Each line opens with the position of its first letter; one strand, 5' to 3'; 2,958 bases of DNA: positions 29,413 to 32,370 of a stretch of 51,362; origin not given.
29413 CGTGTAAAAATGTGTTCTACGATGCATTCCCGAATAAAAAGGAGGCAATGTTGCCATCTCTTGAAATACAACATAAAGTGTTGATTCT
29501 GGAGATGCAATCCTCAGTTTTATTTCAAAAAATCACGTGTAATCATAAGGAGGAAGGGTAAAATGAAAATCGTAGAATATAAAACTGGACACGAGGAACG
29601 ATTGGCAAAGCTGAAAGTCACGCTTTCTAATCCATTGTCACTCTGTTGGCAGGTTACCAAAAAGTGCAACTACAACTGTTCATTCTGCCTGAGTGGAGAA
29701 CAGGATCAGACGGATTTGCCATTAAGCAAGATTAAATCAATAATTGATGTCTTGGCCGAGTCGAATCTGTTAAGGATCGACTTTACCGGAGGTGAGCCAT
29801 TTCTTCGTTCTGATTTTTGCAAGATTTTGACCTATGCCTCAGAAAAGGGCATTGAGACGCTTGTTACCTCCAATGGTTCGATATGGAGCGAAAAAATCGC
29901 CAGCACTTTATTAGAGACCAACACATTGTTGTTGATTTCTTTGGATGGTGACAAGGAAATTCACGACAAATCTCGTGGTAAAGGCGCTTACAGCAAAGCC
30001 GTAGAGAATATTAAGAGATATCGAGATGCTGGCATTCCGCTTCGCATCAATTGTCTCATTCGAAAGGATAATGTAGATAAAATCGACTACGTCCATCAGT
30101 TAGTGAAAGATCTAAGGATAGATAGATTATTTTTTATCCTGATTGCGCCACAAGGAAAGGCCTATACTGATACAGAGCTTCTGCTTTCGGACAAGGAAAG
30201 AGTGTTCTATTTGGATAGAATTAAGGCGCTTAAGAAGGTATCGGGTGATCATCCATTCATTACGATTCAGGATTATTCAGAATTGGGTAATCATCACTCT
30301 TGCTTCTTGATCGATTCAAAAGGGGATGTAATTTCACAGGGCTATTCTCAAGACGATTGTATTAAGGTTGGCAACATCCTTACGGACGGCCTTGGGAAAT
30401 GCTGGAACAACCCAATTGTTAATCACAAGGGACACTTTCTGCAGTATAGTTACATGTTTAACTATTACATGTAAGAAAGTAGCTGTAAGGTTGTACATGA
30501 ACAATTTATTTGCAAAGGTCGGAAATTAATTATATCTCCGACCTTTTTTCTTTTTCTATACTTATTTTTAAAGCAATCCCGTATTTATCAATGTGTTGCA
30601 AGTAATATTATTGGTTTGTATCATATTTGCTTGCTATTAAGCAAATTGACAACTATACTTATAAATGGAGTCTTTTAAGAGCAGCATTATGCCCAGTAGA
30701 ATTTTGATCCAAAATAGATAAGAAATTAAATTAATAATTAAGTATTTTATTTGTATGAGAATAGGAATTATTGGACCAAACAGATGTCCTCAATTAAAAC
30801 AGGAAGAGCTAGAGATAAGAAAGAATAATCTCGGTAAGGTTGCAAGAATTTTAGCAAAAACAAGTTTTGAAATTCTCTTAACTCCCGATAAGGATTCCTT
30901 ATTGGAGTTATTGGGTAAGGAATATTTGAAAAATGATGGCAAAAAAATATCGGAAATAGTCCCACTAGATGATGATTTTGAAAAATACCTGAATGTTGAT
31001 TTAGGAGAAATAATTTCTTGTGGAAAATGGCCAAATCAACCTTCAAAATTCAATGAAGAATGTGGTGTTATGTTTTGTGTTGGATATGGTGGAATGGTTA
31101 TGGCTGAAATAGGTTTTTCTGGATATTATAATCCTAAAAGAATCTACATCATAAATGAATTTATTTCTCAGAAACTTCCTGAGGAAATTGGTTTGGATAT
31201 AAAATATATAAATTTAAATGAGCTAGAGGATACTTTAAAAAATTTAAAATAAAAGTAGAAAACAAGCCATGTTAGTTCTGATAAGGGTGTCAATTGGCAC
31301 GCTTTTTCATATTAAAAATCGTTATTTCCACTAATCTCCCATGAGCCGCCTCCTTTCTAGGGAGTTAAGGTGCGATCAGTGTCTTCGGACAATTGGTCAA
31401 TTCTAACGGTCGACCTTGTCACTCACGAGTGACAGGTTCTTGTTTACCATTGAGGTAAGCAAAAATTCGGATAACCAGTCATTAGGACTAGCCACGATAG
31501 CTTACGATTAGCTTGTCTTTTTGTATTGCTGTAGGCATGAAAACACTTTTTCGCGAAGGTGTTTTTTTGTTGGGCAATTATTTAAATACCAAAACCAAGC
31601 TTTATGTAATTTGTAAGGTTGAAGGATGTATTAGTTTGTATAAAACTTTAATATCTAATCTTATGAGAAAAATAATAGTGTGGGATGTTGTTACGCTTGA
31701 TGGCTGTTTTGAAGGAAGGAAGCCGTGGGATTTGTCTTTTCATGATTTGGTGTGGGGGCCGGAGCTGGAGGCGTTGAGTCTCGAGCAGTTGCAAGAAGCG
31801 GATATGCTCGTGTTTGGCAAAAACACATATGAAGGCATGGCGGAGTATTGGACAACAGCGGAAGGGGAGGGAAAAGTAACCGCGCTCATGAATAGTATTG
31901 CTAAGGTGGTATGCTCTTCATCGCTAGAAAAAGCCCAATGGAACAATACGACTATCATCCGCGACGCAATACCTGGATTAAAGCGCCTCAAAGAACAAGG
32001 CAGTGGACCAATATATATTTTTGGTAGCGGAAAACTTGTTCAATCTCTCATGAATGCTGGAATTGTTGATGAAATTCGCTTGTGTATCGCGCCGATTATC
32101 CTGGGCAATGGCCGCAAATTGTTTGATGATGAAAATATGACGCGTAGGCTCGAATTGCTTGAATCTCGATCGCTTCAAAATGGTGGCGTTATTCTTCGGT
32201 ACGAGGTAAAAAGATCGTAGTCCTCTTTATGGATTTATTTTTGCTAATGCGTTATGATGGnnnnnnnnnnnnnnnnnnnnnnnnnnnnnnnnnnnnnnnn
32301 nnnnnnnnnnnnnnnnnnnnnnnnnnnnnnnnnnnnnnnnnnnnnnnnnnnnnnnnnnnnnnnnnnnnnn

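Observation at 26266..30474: Divergent operon pair: flavoprotein/class-II-aldolase fusion, SPOUT MTase and class I MTase facing a class I MTase and a twitch-like radical SAM enzyme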

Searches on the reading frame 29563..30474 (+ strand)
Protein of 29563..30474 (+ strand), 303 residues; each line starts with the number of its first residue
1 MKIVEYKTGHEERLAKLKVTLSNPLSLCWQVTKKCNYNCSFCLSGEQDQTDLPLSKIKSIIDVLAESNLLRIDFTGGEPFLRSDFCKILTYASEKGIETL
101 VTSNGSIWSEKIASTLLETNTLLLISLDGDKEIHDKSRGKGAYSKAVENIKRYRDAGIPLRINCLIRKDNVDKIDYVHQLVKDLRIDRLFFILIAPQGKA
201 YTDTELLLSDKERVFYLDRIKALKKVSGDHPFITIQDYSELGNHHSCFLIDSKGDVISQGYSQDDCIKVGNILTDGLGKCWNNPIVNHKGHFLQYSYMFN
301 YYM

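Call 5: search_protein_families(library=pfam, proteins=[window:29563-30474:+], max_evalue=0.01)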
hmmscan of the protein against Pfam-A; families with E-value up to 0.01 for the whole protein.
window:29563-30474:+ (303 aa): 2 families
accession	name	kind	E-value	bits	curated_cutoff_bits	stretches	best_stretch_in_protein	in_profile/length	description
PF04055.27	Radical_SAM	-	1.5e-20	74.4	29.5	1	30-175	2-160/166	Radical SAM superfamily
PF13353.11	Fer4_12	-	5.9e-06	27.1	22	1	32-132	12-118/137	4Fe-4S single cluster domain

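Call 6: search_protein_families(library=ncbifam, proteins=[window:29563-30474:+], max_evalue=0.01)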
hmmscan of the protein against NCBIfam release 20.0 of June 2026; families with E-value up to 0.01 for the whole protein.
window:29563-30474:+ (303 aa): 83 families (the best 25 are shown)
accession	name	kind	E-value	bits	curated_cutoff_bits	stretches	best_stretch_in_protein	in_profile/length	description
TIGR03962.1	mycofact_rSAM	equivalog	8.1e-33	114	265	1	16-283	3-284/339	mycofactocin radical SAM maturase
TIGR04546.1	rSAM_ahbC_deAc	equivalog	5.9e-29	101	650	1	27-221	41-244/390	12,18-didecarboxysiroheme deacetylase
TIGR04054.1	rSAM_NirJ1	equivalog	3.7e-28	98.2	650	1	27-218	38-234/387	putative heme d1 biosynthesis radical SAM protein NirJ1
TIGR04545.1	rSAM_ahbD_hemeb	equivalog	9.2e-28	97.6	500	1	28-214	3-197/339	heme b synthase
TIGR04303.1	GeoRSP_rSAM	equivalog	1.4e-27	97.2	400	1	21-286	1-280/325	GeoRSP system radical SAM/SPASM protein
TIGR04053.2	TIGR04053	equivalog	3.3e-27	95.7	395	1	22-216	5-208/366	TIGR04053 family radical SAM/SPASM domain-containing protein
NF050035.1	rSAM_WgK_link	exception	5.4e-27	94.7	650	1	23-215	7-203/367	radical SAM/SPASM peptide maturase WgkB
TIGR04347.1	pseudo_SAM_Halo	equivalog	5.8e-27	95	525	1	27-217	40-235/390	TIGR04347 family pseudo-SAM/SPASM protein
NF045574.1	sacti_mat_StsB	exception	3.9e-26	91.9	625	1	17-285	88-364/466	StsB family radical SAM/SPASM domain sactipeptide maturase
TIGR04055.1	rSAM_NirJ2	equivalog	4.1e-25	89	500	1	28-217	3-197/326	putative heme d1 biosynthesis radical SAM protein NirJ2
NF038283.1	viperin_w_prok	equivalog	3.5e-24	85.4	180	1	25-283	2-268/281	viperin family antiviral radical SAM protein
TIGR03961.1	rSAM_PTO1314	hypoth_equivalog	4.2e-22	78.9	306.05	1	24-238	22-229/332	PTO1314 family radical SAM protein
TIGR04250.1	SCM_rSAM_ScmE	equivalog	5.3e-22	78.2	400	1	24-183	2-167/358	SynChlorMet cassette radical SAM/SPASM protein ScmE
TIGR04051.1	rSAM_NirJ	equivalog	1.8e-21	76.5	515.45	1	28-200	5-182/354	heme d1 biosynthesis radical SAM protein NirJ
NF049973.1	radical_Rv1681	equivalog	1.8e-20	73.2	380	1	34-202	81-257/326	Rv1681 family radical SAM protein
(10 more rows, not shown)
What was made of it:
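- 29563..30474 (+): Radical SAM enzyme with viperin-like size and shape. Accessory module, in 15 of 40 loci. NCBIfam viperin scores 85 bits against a cut-off of 180, and MftC 114 against 265 (call 6).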

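Call 9: search_protein_families(library=padloc, proteins=[window:29563-30474:+], max_evalue=0.01)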
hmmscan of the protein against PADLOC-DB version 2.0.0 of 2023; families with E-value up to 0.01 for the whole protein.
window:29563-30474:+ (303 aa): 4 families
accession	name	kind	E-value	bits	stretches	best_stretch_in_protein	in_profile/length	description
PDLC02903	pVip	-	6.5e-29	99.2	1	27-283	2-245/257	Viperins not associated with kinases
PDLC02904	pVip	-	2.9e-28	97.1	1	24-279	2-246/262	Viperins associated with kinases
PDLC02905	pVip-kinase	-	1e-10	39.5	1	26-226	183-397/474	Viperin-kinase fusion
PDLC04689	PDC-M51A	-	4.5e-05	20.4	1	23-121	181-282/420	-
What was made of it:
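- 29563..30474 (+): PADLOC pVip scores 99 bits (call 9).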

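Call 10: search_solved_structures(query=window:29563-30474:+, max_evalue=0.001, show_alignments=2)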
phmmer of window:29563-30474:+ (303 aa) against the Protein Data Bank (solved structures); distinct sequences matched with E-value up to 0.001: 24.
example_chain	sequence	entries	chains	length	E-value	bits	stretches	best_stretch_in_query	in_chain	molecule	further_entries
5vsl_A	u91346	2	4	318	7e-16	61.7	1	22-195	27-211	Radical S-adenosyl methionine domain-containing protein 2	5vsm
6efn_A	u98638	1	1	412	9.4e-16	61.2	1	24-178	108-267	Sporulation killing factor maturation protein SkfB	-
6q2p_A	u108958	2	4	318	1e-15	61.1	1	22-183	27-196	Radical S-adenosyl methionine domain-containing protein 2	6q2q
7n7h_A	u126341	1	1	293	2.2e-10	43.6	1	23-167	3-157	VIPERIN-LIKE ENZYME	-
9dfu_A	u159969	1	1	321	1.8e-09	40.6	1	24-214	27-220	Radical SAM core domain-containing protein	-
9dfn_A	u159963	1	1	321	4.6e-09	39.3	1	24-214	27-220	Radical SAM core domain-containing protein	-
6c8v_A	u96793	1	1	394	1.2e-08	37.9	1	21-220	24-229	Coenzyme PQQ synthesis protein E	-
5wgg_A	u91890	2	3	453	1.3e-08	37.8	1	26-146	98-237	Radical SAM domain protein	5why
5v1q_A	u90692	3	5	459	3.8e-08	36.3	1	13-189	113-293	Radical SAM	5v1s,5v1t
7vob_C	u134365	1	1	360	5.4e-08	35.7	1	31-182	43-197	Cytosylglucuronate decarboxylase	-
7voc_C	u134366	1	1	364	5.6e-08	35.7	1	31-182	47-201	Cytosylglucuronate decarboxylase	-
2fb2_A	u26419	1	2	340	5.9e-08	35.6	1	17-191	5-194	Molybdenum cofactor biosynthesis protein A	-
1tv7_A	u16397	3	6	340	1.4e-07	34.4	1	17-191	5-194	Molybdenum cofactor biosynthesis protein A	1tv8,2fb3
8wm2_A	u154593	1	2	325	1.5e-07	34.3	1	29-199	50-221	Fe-S radical SAM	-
6b4c_A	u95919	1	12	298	1.9e-07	34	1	23-170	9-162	Viperin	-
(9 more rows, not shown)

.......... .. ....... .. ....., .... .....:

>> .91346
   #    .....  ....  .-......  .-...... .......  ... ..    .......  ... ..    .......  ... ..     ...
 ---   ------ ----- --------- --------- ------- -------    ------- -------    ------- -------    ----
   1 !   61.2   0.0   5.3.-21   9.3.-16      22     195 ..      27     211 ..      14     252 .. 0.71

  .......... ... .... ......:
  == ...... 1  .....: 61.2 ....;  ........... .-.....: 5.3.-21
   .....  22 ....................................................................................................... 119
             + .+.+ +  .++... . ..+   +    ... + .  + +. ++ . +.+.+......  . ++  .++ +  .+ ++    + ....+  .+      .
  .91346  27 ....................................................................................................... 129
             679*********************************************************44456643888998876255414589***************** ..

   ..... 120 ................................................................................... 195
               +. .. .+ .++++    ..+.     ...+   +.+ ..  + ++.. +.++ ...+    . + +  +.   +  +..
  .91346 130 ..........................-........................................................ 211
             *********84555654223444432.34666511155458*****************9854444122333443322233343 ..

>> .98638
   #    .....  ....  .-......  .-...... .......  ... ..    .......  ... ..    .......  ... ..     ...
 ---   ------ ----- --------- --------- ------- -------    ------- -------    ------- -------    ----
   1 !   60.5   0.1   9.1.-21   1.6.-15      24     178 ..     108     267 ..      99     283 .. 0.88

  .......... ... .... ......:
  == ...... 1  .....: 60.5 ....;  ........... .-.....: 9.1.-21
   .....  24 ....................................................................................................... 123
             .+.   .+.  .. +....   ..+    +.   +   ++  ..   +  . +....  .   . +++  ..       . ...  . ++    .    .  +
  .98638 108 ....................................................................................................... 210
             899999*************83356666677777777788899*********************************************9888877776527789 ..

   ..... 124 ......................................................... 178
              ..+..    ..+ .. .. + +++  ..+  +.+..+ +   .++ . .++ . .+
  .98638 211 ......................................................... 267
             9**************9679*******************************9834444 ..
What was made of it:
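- On Viperin / pVip: The phmmer alignment to 5vsl places C28 and Q30 at these positions (call 10).
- The best PDB sequence hit is viperin (5vsl, E 7e-16, call 10).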

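Call 13: find_homologous_proteins(query=window:29563-30474:+, max_evalue=0.00001)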
Query window:29563-30474:+ (303 aa): 158 proteins with E <= 0.00001 among 2183 candidates; the best 120 are listed.
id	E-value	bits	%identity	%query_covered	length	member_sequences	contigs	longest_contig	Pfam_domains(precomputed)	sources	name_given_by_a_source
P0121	5.3e-203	691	100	100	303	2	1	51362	PF04055.28,PF13353.12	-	-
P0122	2.4e-174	597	85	100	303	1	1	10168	PF04055.28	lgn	-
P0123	2.8e-173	593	83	100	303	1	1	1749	PF04055.28,PF13353.12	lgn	-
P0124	1.3e-171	588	82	100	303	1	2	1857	PF04055.28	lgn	-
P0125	2.2e-171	587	83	100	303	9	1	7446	PF04055.28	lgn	-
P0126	2.3e-171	587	83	100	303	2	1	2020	PF04055.28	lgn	-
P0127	7.6e-170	582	81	100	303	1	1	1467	PF04055.28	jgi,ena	-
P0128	3.7e-168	576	81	100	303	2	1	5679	PF04055.28,PF13353.12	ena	-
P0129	7.7e-168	575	80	100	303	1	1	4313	PF04055.28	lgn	-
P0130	1.1e-167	575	81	100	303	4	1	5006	PF04055.28,PF13353.12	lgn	-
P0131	1.3e-167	575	82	100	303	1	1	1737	PF04055.28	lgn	-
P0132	1.9e-167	574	81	100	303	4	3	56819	PF04055.28,PF13353.12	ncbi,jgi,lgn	jgi:MoaA/NifB/PqqE/SkfB family radical SAM enzyme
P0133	2.4e-167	574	82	100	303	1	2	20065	PF04055.28,PF13353.12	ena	-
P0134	1.7e-166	571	81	100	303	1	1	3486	PF04055.28,PF13353.12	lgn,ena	-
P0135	2.3e-166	571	80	100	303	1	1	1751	PF04055.28,PF13353.12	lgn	-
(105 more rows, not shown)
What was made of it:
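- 29563..30474 (+): It is 70-85% identical across Patescibacteria (call 13).
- More distant relatives are radical SAM-kinase fusions (call 13).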

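Call 57: predict_structure(alignment_id=A4)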
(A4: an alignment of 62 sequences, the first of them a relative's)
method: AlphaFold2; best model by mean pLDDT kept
length: 303 residues; sequences in the alignment: 62
mean_pLDDT: 92.5   pTM: 0.89
mean pLDDT of the five models: 92.5, 92.4, 91.4, 89.5, 89.1
residues with pLDDT >= 90: 254; 70-90: 37; 50-70: 8; < 50: 4
segments of 3 or more residues with pLDDT < 50: 300-303
pLDDT, mean of each block of 10 residues (from residue 1): 72 85 96 95 90 98 97 97 98 98 98 98 97 95 98 97 97 97 95 93 92 94 91 86 88 95 94 97 94 74 31
secondary structure, 60 per line:
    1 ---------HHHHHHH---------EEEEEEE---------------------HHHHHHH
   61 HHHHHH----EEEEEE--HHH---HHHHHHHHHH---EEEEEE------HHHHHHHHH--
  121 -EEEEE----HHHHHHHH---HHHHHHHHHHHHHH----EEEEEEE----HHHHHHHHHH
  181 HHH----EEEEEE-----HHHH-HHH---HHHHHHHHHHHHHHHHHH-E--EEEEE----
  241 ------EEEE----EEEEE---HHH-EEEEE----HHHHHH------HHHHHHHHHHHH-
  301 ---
elements in order: H10-16 E26-32 H54-66 E71-76 H85-94 E98-103 H110-118 E122-126 H131-138 H142-155 E160-166 H171-183 E188-193 H199-202 H210-227 E232-236 E247-250 E255-259 E267-271 H276-281 H288-299
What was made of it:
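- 29563..30474 (+): AF2 pLDDT is 92.5 (call 57).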

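Call 61: fold_search(model_id=the predicted structure, library=pdb)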
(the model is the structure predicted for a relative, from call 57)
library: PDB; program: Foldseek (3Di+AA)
matches with E <= 10: 1796; with E <= 0.001: 152
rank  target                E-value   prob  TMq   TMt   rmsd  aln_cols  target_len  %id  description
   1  6efn                  1.7e-19  1.00  0.74  0.60   4.3       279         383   24  Structure of a RiPP maturase, SkfB (released 2018-10-24)
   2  6q2p_A                7.3e-17  1.00  0.74  0.77   3.1       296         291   23  Crystal structure of mouse viperin bound to cytidine triphosphate and S-adenosylhomocysteine (released 2020-01-22)
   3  5v1s_A                8.3e-17  1.00  0.71  0.52   6.6       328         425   17  Crystal structure of Streptococcus suis SuiB bound to S-adenosylmethionine (released 2017-08-30)
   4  5v1t_A                1.1e-16  1.00  0.72  0.51   4.2       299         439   17  Crystal structure of Streptococcus suis SuiB bound to precursor peptide SuiA (released 2017-08-30)
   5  6q2p_B                1.3e-16  1.00  0.74  0.77   3.1       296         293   23  Crystal structure of mouse viperin bound to cytidine triphosphate and S-adenosylhomocysteine (released 2020-01-22)
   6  6q2q_A                3.9e-16  1.00  0.74  0.77   2.9       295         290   23  Crystal structure of mouse viperin bound to uridine triphosphate and S-adenosylhomocysteine (released 2020-01-22)
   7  5v1q_A                5.0e-16  1.00  0.72  0.52   8.4       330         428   18  Crystal structure of Streptococcus suis SuiB (released 2017-08-30)
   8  5vsl_A                9.3e-16  1.00  0.69  0.79   2.9       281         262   24  Crystal structure of viperin with bound [4Fe-4S] cluster and S-adenosylhomocysteine (SAH) (released 2017-06-14)
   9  9dfn                  1.3e-15  1.00  0.75  0.79   2.9       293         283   18  X-ray crystal structure of the second viperin-like enzyme from Trichoderma virens with bound CTP and SAM (released 2025-02-19)
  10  5vsl_B                1.3e-15  1.00  0.68  0.80   2.9       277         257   24  Crystal structure of viperin with bound [4Fe-4S] cluster and S-adenosylhomocysteine (SAH) (released 2017-06-14)
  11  9dfw_B                1.6e-15  1.00  0.70  0.72   3.4       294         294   16  X-ray crystal structure of an engineered Viperin-like enzyme from T. virens with bound CTP and SAM (released 2025-02-12)
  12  5v1q_B                1.9e-15  1.00  0.72  0.51   5.9       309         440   19  Crystal structure of Streptococcus suis SuiB (released 2017-08-30)
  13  5vsm_A                2.6e-15  1.00  0.68  0.79   2.9       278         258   24  Crystal structure of viperin with bound [4Fe-4S] cluster, 5'-deoxyadenosine, and L-methionine (released 2017-06-14)
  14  9dfu                  2.8e-15  1.00  0.75  0.81   2.9       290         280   19  X-ray crystal structure of the second Viperin-like enzyme from T. virens variant F40H with bound CTP and SAM (released 2025-02-19)
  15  5v1s_B                5.6e-15  1.00  0.69  0.50   4.2       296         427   16  Crystal structure of Streptococcus suis SuiB bound to S-adenosylmethionine (released 2017-08-30)
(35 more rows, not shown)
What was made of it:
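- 29563..30474 (+): Foldseek matches SkfB (E 1.7e-19) and viperins 6q2p/9dfn, with both TM-scores 0.74-0.81 over about 295 columns (call 61).
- On Viperin / pVip: Foldseek TMq 0.74-0.75 and TMt 0.77-0.81 to 6q2p and 9dfn (call 61).
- On SPASM/twitch radical SAM enzymes: SkfB is the top structural match (call 61).
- Closest known: Viperin and prokaryotic viperins. Same: CxxxCxxC with a CNY-C-FC spacing, the same length and the same overall fold (TM 0.74-0.81, about 295 aligned columns; calls 10, 61).
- Closest known: Viperin and prokaryotic viperins. Different: SkfB (twitch) is an equally good structural match (call 61).
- Viperin-shaped radical SAM enzyme in 15 loci (call 61). The fold matches viperins with TM 0.74-0.81 (call 61).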

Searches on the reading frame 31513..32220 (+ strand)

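Call 5: search_protein_families(library=pfam, proteins=[window:31513-32220:+], max_evalue=0.01)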
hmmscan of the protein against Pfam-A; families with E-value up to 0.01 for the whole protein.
window:31513-32220:+ (235 aa): 1 family
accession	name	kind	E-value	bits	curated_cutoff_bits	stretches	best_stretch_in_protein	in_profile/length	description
PF01872.23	RibD_C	-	2.3e-21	77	24.1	1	53-224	2-194/197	RibD C-terminal domain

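Call 6: search_protein_families(library=ncbifam, proteins=[window:31513-32220:+], max_evalue=0.01)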
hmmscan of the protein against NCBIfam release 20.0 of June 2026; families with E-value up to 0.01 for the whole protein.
window:31513-32220:+ (235 aa): 4 families
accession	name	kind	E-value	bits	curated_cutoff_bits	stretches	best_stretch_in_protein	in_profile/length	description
TIGR00227.1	ribD_Cterm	domain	2.4e-07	30.5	150.15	1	156-211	134-191/216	riboflavin-specific deaminase C-terminal domain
TIGR01508.1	rib_reduct_arch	equivalog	7.4e-07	28.6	186.45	1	157-226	130-205/210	2,5-diamino-6-(ribosylamino)-4(3H)-pyrimidinone 5'-phosphate reductase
NF010663.0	PRK14059.1-1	equivalog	1e-05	25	184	1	155-233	169-252/253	pyrimidine reductase family protein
NF010665.0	PRK14059.1-4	equivalog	0.00026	20.4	274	1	95-199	129-224/260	pyrimidine reductase family protein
